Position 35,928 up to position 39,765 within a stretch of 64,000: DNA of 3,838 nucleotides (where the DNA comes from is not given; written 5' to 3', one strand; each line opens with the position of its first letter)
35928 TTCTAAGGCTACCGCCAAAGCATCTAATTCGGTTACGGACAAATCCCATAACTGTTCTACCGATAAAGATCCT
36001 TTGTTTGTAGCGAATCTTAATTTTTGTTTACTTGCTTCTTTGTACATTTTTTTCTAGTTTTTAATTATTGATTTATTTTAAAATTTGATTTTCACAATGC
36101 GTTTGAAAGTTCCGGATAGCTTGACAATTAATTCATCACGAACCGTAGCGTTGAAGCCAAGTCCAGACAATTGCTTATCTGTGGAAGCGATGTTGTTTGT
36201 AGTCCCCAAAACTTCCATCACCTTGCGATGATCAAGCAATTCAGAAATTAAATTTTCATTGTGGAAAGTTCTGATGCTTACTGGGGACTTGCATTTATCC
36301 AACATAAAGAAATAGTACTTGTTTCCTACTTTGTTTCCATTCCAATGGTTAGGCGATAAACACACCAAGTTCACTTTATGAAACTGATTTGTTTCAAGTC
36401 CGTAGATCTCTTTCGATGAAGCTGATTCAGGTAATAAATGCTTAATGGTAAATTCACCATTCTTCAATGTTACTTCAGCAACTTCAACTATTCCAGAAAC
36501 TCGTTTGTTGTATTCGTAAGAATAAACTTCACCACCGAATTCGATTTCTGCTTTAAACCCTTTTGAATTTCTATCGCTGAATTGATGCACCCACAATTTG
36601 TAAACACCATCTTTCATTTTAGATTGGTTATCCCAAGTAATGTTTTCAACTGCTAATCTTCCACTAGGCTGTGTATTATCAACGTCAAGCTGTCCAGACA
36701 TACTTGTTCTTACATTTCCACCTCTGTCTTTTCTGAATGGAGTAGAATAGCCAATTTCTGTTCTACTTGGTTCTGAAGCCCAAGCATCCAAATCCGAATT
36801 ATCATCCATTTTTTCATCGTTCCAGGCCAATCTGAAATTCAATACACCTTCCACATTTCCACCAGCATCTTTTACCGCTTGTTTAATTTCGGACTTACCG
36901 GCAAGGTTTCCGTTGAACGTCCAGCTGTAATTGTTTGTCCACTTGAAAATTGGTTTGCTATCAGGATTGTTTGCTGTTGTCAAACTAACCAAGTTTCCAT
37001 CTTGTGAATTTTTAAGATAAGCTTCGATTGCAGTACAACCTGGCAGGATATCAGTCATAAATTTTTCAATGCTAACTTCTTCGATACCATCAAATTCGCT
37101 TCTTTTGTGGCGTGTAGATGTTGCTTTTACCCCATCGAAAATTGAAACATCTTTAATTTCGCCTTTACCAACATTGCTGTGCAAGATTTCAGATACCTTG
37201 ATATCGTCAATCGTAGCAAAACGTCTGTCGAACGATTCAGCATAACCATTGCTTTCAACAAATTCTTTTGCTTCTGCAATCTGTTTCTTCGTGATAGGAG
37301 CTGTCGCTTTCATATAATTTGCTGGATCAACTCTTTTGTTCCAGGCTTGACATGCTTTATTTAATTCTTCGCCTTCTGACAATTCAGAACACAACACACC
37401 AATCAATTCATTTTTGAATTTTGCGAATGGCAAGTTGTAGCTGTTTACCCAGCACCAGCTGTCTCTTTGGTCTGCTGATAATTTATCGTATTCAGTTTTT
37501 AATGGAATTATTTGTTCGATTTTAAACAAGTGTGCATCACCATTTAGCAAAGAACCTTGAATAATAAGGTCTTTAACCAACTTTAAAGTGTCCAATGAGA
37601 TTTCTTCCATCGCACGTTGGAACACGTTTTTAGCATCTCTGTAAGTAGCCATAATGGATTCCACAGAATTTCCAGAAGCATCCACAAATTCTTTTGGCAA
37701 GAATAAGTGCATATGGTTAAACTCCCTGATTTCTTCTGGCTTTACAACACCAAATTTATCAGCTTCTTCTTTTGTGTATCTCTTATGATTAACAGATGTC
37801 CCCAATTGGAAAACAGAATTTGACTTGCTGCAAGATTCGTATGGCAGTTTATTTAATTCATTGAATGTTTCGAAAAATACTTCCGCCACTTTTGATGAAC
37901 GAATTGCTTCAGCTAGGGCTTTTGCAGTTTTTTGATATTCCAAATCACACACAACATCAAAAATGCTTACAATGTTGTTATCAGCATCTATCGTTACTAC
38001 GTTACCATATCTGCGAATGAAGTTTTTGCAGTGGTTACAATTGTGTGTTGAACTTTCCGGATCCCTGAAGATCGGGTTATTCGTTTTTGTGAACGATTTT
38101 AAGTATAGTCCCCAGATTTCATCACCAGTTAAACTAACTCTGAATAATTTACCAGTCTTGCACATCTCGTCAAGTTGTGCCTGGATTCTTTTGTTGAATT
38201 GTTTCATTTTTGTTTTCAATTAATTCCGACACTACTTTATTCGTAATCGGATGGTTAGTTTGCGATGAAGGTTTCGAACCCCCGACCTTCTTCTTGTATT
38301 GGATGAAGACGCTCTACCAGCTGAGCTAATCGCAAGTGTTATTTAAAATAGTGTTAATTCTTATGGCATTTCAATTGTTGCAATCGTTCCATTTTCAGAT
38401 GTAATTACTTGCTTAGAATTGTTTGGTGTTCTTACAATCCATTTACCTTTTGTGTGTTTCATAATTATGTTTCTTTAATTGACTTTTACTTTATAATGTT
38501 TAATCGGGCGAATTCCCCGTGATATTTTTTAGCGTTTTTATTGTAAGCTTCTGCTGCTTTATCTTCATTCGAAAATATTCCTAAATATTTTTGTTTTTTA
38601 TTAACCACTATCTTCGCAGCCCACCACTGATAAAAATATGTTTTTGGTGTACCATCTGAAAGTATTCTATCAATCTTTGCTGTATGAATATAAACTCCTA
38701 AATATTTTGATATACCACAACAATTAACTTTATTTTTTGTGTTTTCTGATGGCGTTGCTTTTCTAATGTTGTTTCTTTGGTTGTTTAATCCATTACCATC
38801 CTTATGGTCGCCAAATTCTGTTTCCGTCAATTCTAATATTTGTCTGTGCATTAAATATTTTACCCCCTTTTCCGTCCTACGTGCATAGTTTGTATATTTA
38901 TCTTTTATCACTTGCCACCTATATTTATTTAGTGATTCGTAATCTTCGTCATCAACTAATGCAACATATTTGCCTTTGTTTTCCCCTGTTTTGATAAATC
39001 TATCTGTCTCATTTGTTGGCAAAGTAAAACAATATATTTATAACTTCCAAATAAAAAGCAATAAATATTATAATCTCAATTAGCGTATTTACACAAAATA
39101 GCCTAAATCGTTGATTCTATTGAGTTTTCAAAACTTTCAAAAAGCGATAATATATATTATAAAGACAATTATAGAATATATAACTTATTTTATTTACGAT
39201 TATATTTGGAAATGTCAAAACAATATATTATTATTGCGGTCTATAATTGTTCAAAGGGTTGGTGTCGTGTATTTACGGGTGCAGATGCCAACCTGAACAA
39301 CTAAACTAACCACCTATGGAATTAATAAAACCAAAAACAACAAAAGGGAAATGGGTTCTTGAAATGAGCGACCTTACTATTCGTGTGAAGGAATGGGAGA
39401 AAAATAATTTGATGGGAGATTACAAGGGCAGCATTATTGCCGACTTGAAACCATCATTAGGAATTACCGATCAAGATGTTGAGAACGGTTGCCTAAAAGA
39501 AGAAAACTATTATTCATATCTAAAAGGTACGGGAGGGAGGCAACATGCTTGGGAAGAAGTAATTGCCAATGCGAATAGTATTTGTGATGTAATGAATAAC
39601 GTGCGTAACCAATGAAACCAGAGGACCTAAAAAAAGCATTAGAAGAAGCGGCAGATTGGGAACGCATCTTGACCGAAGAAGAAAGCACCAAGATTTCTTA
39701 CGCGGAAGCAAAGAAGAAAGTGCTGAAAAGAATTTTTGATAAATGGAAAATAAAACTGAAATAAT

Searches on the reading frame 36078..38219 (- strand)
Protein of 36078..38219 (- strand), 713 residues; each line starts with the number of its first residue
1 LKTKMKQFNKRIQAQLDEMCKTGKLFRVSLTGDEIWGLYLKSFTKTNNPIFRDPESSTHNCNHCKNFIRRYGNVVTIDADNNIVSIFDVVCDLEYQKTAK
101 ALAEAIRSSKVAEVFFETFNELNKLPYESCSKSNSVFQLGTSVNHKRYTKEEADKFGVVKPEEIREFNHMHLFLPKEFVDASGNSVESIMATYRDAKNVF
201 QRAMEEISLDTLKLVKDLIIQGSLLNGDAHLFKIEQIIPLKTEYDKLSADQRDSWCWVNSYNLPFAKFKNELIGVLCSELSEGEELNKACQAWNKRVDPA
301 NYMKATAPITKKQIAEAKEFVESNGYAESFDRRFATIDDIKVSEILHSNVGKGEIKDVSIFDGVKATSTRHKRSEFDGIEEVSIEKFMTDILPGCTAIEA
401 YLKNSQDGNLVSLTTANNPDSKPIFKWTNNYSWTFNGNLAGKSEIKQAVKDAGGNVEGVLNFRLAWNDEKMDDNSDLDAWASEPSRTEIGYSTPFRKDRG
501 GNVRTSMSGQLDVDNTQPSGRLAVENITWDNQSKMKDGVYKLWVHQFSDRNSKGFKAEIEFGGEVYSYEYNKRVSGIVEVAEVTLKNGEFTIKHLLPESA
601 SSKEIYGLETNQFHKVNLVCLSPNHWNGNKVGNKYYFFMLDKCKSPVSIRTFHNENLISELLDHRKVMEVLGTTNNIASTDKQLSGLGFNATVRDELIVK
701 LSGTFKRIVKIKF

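Call 8: search_protein_families(library=phrogs, proteins=[window:36078-38219:-], max_evalue=0.00001)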
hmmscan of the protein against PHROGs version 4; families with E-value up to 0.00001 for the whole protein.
window:36078-38219:- (713 aa): 4 families
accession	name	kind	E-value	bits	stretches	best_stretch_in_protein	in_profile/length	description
phrog_1735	-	unknown function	4.9e-219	730.6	1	3-713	2-673/673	-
phrog_23228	-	unknown function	2.6e-103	347.3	1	239-713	6-472/472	-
phrog_21434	-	unknown function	1.5e-22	80.8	1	4-90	3-86/93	-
phrog_25920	-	unknown function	1.4e-20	75.3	1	4-121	3-118/173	-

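Call 9: search_dna_similar(query=window:36078-38219:-, collection=phages, mode=protein, max_rows=30)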
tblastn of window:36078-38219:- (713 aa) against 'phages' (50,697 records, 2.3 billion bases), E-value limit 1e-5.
Records with a match: 543; places in all: 545; records where one place covers at least 80% of the query: 460.
Best place of each record, by identity: 60-80% 1; <60% 542.
By first word of the organism name: Salmonella 159; Klebsiella 82; Bacillus 32; Escherichia 30; Caulobacter 28; Serratia 27; Xanthomonas 22; Dickeya 21; Vibrio 20; Pseudomonas 13; and 31 more.
By host as written in the record: - 55; Klebsiella pneumoniae 40; Salmonella enterica 26; Salmonella enterica subsp. enterica serovar Enteritidis PT1 21; Bacillus cereus 15; Salmonella enterica subsp. enterica serovar Typhimurium 14; Escherichia coli O157:H7 11; Dickeya solani 11; and 168 more.
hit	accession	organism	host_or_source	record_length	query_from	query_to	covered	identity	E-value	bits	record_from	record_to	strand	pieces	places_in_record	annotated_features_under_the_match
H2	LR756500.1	uncultured phage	metagenomic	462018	3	713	100%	67.2%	0e+0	998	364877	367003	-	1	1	record has no annotation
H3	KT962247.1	Cellulophaga phage phi17:2_18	Cellulophaga baltica #18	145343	5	713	99%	54.1%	0e+0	766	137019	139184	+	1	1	hypothetical protein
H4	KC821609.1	Cellulophaga phage phi17:2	Cellulophaga baltica #17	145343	5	713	99%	54.1%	0e+0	766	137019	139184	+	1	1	hypothetical protein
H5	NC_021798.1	Cellulophaga phage phi17:2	Cellulophaga baltica #17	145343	5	713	99%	54.1%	0e+0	766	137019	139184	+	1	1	hypothetical protein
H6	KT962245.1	Cellulophaga phage phi4:1_13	Cellulophaga baltica #13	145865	5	713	99%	54.0%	0e+0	756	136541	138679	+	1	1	hypothetical protein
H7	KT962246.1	Cellulophaga phage phi4:1_18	Cellulophaga baltica #18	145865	5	713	99%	54.0%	0e+0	756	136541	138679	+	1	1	hypothetical protein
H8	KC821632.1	Cellulophaga phage phi4:1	Cellulophaga baltica #4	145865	5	713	99%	54.0%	0e+0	756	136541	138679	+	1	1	hypothetical protein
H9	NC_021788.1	Cellulophaga phage phi4:1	Cellulophaga baltica #4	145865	5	713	99%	54.0%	0e+0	756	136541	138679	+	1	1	hypothetical protein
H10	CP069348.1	Clostridioides phage pCD1602_4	water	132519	4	713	100%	39.6%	1e-144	473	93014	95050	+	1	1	record has no annotation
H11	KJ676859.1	Bacillus phage JBP901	Bacillus cereus ATCC 14579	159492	1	713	100%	38.5%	5e-140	459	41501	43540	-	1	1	hypothetical protein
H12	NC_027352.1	Bacillus phage JBP901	Bacillus cereus ATCC 14579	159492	1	713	100%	38.5%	5e-140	459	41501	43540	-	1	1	hypothetical protein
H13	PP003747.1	Bacillus phage Z3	Bacillus cereus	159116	1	713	100%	38.4%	5e-139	457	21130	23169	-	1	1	hypothetical protein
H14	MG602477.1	Bacillus phage BCP01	Bacillus cereus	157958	1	713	100%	38.4%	3e-137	452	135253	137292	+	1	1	hypothetical protein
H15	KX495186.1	Bacillus phage PK16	Bacillus cereus ATCC 21772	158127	1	713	100%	38.3%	2e-136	449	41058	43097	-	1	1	hypothetical protein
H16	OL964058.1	Bacillus phage vB_BtM_BMBsp2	Bacillus thuringiensis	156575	1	713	100%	38.1%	1e-137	453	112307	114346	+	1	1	hypothetical protein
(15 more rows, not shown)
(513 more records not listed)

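Call 13: get_annotated_region(hit=H2, flank=20000)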
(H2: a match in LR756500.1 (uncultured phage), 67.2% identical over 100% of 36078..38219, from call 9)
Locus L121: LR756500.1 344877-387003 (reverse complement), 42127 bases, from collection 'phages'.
description: uncultured phage genome assembly, chromosome: 1.
organism: uncultured phage (NCBI taxid 278008)
taxonomy: Viruses; environmental samples
host: -; source: metagenomic; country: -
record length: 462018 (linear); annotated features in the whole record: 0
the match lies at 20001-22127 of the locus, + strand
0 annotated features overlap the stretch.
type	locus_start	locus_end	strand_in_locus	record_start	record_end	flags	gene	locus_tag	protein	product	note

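Call 24: find_related_loci(query=window:36078-38219:-, collection=viral_contigs, flank=10000)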
Query window:36078-38219:- (713 aa) in viral_contigs; peptide patterns used: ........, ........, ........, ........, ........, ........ (x = any residue, [..] = any of these).
5 stretches matched a pattern; 4 encode a relative of the query (tblastn E <= 1e-3); 4 distinct loci.
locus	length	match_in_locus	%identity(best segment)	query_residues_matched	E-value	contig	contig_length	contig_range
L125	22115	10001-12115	69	1-713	0e+0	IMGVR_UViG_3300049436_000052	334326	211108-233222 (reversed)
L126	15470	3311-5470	65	3-713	0e+0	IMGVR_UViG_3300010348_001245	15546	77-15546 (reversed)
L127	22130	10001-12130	57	4-713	0e+0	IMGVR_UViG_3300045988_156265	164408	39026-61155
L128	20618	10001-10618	52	4-207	1e-65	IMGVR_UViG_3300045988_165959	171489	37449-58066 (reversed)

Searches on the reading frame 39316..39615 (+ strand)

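Call 59: search_protein_families(library=pfam, alignment_id=A3, max_evalue=0.0001)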
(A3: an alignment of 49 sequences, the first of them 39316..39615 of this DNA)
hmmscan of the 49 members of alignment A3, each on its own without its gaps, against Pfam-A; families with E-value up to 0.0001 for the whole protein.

A. member 1, window:39316-39615:+ (99 aa): 0 families

B. families by the number of members that match (of 49 scanned): 15 families
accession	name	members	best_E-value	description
PF00303.24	Thymidylat_synt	1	6.5e-85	Thymidylate synthase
PF00145.23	DNA_methylase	1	1.4e-69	C-5 cytosine-specific DNA methylase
PF04397.21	LytTR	1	3e-19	LytTr DNA-binding domain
PF00226.36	DnaJ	1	5e-19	DnaJ domain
PF05203.21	Hom_end_hint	1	1.5e-17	Hom_end-associated Hint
PF11753.13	DUF3310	1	3.2e-14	Protein of unknwon function (DUF3310)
PF04851.21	ResIII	1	6.1e-13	Type III restriction enzyme, res subunit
PF09397.16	FtsK_gamma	1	1.5e-11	Ftsk gamma domain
PF01381.28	HTH_3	1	4.5e-11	Helix-turn-helix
PF00271.37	Helicase_C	1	7.4e-10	Helicase conserved C-terminal domain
PF00847.26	AP2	1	2.8e-08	AP2 domain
PF05204.19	Hom_end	1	5.4e-08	Homing endonuclease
PF13443.12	HTH_26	1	1.2e-07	Cro/C1-type HTH DNA-binding domain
PF12844.13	HTH_19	1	2.2e-07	Helix-turn-helix domain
PF15731.11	MqsA_antitoxin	1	3e-05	Antitoxin component of bacterial toxin-antitoxin system, MqsA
